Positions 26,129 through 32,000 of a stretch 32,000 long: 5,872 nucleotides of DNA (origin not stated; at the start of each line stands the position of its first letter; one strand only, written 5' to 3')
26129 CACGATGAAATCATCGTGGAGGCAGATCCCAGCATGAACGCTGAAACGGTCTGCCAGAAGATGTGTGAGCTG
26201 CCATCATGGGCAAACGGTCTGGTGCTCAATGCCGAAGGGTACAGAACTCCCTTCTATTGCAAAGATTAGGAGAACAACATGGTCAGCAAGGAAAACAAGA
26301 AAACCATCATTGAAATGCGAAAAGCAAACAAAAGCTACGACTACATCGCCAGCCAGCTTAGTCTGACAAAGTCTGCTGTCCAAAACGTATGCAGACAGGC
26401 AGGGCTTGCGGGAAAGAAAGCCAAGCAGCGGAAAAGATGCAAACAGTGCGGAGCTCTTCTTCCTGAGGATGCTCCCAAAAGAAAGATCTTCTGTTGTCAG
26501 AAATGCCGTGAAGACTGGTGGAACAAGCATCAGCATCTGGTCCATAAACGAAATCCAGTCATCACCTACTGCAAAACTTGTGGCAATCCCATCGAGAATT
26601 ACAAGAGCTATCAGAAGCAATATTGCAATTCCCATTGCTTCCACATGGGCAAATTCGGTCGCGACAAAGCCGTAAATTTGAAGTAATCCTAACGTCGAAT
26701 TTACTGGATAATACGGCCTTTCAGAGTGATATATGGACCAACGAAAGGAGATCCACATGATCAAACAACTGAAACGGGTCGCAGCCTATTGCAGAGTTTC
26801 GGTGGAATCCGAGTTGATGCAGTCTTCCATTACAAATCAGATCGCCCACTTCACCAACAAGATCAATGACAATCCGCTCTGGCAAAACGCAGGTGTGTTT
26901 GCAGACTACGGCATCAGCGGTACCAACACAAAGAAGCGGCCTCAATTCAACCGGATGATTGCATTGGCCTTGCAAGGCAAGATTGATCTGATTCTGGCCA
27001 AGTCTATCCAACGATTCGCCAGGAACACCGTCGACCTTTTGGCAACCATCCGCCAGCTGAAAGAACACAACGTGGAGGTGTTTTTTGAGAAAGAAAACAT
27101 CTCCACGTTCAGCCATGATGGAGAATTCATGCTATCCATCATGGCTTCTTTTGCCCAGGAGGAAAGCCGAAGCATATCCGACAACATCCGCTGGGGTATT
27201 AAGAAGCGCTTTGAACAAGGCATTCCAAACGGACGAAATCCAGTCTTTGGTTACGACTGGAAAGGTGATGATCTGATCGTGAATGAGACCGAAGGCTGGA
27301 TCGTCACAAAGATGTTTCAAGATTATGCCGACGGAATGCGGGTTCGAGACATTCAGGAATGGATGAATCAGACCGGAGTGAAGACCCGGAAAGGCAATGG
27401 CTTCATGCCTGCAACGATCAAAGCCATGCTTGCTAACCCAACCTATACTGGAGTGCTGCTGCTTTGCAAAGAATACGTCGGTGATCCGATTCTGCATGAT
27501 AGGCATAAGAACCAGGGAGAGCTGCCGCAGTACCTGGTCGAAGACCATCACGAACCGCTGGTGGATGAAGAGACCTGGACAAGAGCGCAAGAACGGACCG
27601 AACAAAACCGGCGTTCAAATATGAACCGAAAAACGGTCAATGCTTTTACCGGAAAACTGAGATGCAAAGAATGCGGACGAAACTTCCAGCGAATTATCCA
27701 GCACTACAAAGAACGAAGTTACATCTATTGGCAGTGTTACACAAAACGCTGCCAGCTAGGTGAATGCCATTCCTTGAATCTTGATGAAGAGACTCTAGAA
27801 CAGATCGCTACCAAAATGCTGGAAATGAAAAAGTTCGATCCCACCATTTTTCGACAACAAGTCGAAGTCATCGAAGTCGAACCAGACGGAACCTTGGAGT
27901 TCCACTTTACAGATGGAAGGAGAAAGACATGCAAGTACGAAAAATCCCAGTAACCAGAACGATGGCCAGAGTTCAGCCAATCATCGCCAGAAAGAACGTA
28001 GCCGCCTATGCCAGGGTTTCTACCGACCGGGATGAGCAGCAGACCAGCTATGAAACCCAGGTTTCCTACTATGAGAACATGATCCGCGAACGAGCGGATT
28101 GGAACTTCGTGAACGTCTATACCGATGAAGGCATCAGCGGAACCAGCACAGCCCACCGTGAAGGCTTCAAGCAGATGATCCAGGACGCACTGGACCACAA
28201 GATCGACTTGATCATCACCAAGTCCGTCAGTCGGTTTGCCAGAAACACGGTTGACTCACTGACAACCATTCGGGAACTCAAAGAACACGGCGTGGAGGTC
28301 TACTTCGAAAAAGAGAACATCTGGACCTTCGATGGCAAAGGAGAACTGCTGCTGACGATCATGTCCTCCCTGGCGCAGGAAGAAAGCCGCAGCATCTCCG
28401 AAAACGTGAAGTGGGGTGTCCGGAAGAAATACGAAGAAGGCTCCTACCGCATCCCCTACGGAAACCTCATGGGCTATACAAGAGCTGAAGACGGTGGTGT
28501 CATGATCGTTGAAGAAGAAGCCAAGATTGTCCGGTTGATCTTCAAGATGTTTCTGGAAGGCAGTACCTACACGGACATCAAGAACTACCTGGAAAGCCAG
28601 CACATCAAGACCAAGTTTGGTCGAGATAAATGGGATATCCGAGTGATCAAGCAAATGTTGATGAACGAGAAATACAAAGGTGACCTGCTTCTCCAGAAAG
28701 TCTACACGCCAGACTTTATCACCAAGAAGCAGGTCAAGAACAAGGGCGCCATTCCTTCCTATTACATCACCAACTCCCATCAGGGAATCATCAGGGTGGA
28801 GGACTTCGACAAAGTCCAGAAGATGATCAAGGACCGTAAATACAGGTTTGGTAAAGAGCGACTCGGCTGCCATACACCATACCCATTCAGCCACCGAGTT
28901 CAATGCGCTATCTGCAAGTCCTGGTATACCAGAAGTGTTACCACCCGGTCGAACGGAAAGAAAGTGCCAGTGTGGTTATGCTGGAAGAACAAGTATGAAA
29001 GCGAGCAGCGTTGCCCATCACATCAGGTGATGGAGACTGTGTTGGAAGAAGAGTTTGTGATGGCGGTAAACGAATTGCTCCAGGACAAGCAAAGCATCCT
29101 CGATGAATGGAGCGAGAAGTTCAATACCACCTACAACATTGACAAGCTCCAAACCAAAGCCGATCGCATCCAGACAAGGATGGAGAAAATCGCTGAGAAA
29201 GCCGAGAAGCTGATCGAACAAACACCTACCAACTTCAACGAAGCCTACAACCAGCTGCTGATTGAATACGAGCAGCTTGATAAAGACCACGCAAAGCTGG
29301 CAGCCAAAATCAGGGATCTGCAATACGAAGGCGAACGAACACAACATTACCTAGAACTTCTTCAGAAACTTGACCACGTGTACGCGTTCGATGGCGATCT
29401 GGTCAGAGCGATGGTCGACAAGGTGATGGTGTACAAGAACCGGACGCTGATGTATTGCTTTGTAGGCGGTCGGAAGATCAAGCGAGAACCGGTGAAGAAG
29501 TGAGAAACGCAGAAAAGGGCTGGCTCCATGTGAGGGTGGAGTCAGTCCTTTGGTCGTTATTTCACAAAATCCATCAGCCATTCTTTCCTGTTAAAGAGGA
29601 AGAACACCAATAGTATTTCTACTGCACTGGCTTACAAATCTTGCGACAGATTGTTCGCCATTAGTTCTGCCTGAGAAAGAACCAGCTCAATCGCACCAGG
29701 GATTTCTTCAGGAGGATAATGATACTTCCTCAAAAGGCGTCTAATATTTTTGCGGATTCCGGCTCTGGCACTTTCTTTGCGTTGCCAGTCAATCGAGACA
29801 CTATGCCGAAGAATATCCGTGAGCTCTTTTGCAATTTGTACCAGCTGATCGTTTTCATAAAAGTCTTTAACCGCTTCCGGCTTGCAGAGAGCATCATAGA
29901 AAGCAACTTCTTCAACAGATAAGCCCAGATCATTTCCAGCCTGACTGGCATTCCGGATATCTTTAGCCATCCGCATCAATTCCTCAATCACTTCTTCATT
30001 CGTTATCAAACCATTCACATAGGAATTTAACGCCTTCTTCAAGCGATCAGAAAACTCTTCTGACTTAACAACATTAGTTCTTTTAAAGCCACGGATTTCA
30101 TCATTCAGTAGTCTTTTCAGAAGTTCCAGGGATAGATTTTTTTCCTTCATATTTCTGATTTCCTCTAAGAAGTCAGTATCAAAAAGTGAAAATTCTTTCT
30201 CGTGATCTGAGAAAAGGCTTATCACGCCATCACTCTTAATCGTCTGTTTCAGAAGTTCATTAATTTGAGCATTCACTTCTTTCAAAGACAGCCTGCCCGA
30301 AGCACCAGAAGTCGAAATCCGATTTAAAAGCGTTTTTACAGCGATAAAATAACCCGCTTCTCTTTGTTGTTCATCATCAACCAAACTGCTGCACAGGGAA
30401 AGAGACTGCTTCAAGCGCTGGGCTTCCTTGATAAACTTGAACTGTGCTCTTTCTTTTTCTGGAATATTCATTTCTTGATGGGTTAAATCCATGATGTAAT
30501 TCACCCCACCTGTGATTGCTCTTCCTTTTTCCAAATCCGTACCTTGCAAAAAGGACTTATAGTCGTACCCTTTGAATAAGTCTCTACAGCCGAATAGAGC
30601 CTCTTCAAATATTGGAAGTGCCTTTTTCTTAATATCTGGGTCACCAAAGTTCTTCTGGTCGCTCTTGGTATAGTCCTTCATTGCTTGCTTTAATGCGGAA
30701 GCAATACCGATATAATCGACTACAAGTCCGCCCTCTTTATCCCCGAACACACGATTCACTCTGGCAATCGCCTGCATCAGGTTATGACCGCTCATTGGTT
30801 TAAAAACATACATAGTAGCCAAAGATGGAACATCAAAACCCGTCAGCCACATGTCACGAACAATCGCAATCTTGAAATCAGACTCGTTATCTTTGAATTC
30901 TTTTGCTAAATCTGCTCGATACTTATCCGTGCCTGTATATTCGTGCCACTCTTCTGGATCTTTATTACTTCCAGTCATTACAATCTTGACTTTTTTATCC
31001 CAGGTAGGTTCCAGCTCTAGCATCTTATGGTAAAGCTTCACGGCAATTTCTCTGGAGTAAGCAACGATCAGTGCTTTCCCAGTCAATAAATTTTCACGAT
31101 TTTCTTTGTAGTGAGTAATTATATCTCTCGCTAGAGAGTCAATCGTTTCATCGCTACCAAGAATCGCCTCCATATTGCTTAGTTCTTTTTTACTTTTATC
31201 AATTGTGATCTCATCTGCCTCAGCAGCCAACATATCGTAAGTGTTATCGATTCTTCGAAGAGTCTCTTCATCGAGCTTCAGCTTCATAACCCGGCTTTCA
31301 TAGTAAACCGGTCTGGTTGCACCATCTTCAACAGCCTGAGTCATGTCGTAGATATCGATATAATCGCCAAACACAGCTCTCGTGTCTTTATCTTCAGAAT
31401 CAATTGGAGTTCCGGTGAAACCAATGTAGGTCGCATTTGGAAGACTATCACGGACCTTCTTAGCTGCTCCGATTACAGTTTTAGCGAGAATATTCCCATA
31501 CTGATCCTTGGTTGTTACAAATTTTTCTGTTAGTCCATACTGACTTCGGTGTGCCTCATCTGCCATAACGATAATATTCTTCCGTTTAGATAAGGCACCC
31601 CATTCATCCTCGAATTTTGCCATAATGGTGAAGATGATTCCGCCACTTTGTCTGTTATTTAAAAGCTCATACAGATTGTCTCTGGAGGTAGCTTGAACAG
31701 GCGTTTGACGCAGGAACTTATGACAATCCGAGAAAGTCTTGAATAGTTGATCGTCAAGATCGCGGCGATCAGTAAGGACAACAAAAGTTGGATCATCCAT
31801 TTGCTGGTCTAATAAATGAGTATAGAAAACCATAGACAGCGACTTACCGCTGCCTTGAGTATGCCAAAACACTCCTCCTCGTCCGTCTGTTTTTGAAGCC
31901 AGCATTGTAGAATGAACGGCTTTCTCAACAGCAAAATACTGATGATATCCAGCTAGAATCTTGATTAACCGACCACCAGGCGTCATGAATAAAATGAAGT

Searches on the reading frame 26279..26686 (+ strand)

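Call 45: search_protein_families(library=pfam, proteins=[window:26279-26686:+], max_evalue=0.001)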
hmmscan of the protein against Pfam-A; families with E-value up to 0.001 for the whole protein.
window:26279-26686:+ (135 aa): 1 family
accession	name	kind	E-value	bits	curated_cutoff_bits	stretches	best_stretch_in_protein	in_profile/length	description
PF25787.1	HTH_SB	-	0.00088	19.4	43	0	2-39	7-44/53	Sleeping Beauty transposase HTH domain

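Call 54: search_protein_families(library=padloc, proteins=[window:26279-26686:+], max_evalue=0.01)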
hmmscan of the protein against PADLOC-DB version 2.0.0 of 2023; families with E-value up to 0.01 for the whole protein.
window:26279-26686:+ (135 aa): 0 families

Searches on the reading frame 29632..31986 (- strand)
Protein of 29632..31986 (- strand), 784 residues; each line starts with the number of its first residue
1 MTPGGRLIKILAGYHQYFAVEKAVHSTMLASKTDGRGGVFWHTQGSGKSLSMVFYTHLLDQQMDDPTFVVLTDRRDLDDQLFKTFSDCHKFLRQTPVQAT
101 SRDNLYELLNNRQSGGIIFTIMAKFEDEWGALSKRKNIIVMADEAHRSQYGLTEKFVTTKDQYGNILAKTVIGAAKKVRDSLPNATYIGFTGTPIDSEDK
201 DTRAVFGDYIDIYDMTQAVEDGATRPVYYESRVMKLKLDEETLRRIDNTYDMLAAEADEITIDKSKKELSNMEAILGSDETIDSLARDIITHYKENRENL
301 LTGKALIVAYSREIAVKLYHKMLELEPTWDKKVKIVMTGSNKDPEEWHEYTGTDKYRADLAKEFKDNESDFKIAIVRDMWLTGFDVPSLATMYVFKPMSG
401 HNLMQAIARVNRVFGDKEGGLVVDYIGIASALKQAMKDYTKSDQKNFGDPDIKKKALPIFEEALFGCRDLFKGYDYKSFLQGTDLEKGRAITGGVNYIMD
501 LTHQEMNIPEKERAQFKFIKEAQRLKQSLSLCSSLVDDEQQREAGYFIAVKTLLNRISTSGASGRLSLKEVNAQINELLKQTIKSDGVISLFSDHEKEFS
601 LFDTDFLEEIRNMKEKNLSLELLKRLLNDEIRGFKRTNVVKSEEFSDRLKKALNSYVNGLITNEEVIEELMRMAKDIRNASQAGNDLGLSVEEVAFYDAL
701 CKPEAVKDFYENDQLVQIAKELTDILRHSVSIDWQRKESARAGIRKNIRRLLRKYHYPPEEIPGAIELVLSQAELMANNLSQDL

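Call 45: search_protein_families(library=pfam, proteins=[window:29632-31986:-], max_evalue=0.001)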
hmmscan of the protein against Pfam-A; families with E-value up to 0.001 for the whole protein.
window:29632-31986:- (784 aa): 6 families
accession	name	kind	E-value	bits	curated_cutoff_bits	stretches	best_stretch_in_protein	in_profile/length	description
PF11867.13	T1RH-like_C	-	1.9e-92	310.6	26.8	1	453-778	11-328/329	Type I restriction enzyme HindI endonuclease subunit-like, C-terminal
PF18766.7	SWI2_SNF2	-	2.2e-75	253.5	26.7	1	15-258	1-216/221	SWI2/SNF2 ATPase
PF22679.2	T1R_D3-like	-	2.2e-21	77.3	27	1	339-425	68-156/158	Type I restriction enzyme subunit R domain 3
PF04851.21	ResIII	-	3.3e-19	69.8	22.5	1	22-195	10-163/164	Type III restriction enzyme, res subunit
PF00270.35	DEAD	-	1.8e-06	28.2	26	1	44-194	23-160/167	DEAD/DEAH box helicase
PF08951.15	EntA_Immun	-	0.00027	21.6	22.1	0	645-690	20-63/73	Enterocin A Immunity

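Call 66: find_encoding_contigs(protein=window:29632-31986:-, flank=10000, max_places=4)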
Protein window:29632-31986:- (784 aa): no gene with exactly this product is on record in the collection.
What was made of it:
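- Tried and rejected: The HsdR protein was not on record (call 66).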
